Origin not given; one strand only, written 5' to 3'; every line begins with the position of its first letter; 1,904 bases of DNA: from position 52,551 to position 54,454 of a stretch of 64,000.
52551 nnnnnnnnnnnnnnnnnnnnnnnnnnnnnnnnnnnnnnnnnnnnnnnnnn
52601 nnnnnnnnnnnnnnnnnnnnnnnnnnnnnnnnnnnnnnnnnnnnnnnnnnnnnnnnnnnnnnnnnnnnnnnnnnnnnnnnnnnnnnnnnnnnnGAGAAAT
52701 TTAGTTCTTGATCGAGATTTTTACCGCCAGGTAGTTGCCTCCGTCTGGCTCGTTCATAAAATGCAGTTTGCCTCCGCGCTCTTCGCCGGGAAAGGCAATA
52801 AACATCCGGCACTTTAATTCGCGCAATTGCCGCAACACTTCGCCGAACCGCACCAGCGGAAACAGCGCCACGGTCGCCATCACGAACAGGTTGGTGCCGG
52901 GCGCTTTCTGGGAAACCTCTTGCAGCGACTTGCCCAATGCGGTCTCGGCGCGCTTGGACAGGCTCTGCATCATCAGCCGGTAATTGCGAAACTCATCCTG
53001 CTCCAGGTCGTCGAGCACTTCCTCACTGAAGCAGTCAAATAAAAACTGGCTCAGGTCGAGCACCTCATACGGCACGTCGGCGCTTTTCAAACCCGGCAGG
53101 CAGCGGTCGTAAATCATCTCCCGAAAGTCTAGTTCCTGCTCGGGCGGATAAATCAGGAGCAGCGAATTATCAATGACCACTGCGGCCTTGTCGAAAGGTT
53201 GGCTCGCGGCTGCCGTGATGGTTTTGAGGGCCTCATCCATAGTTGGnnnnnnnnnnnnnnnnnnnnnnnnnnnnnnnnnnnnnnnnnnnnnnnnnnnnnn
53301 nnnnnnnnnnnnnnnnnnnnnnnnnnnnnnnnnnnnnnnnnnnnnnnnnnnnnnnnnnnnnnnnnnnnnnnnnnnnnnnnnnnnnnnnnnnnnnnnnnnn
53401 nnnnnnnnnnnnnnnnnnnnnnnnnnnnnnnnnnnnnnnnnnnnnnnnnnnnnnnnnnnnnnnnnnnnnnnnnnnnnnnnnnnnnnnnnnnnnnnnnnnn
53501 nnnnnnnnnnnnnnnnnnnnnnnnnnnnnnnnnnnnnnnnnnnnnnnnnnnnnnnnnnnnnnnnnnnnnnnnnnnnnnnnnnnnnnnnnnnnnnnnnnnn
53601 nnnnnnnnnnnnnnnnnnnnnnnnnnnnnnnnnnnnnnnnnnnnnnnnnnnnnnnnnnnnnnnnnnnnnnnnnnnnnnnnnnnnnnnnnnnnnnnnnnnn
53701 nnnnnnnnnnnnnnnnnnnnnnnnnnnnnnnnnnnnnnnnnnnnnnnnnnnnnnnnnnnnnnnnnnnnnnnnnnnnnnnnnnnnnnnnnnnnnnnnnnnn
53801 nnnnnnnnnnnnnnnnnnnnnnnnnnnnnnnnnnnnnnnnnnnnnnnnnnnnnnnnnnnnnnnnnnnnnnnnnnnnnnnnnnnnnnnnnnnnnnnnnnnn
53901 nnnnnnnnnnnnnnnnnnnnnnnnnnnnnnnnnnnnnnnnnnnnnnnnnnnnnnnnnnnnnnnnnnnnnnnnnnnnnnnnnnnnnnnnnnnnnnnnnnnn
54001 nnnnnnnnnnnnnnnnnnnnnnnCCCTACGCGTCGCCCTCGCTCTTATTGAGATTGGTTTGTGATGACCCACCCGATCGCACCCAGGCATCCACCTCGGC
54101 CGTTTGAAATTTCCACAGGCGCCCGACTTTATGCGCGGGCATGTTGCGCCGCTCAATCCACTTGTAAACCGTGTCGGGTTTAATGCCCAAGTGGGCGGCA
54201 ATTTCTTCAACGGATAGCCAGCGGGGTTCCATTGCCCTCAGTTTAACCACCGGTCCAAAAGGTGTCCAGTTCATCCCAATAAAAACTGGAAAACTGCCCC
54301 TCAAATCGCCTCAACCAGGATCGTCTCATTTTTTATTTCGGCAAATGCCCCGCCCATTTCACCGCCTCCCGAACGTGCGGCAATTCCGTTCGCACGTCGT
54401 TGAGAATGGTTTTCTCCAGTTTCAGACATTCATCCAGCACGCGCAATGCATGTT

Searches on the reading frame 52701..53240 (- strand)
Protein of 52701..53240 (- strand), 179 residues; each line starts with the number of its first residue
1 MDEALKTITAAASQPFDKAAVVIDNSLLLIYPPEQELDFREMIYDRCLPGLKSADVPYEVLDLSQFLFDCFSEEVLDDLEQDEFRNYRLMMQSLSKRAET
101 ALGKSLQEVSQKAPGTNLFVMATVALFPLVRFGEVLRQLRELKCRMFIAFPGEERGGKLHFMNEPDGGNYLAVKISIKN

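Call 4: search_protein_families(library=pfam, proteins=[window:52701-53240:-], max_evalue=0.01)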
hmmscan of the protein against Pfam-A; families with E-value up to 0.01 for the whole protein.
window:52701-53240:- (179 aa): 1 family
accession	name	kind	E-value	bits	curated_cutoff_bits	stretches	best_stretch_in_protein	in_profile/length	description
PF08747.16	BrxB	-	3.8e-06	27.4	26.8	1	62-170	4-118/124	BREX protein BrxB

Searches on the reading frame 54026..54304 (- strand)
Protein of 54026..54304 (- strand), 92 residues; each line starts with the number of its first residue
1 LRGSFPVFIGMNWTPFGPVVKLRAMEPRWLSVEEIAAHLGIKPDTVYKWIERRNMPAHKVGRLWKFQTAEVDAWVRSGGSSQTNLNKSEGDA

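Call 4: search_protein_families(library=pfam, proteins=[window:54026-54304:-], max_evalue=0.01)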
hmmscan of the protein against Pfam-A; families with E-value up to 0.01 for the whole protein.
window:54026-54304:- (92 aa): 8 families
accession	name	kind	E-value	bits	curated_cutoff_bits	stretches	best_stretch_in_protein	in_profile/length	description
PF12728.13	HTH_17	-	2.3e-15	57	27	1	29-77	1-49/51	Helix-turn-helix domain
PF13384.12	HTH_23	-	4.5e-06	26.7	24.6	1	30-52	18-40/50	Homeodomain-like domain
PF13518.12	HTH_28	-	8.3e-06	26.2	25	1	29-52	13-35/52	Helix-turn-helix domain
PF06056.18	Terminase_5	-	4.5e-05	23.7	20.3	1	31-53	15-37/58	Putative ATPase subunit of terminase (gpP-like)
PF15943.11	YdaS_toxin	-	6.6e-05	23.1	30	1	33-68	12-48/65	Bacterial toxin YdaS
PF13551.12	HTH_29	-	0.00014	22.4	28.1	1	29-52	12-35/64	Winged helix-turn helix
PF13730.12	HTH_36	-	0.001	19.3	25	1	29-51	25-47/55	Helix-turn-helix domain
PF08281.18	Sigma70_r4_2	-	0.001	19.1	25.7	1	30-52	27-49/54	Sigma-70, region 4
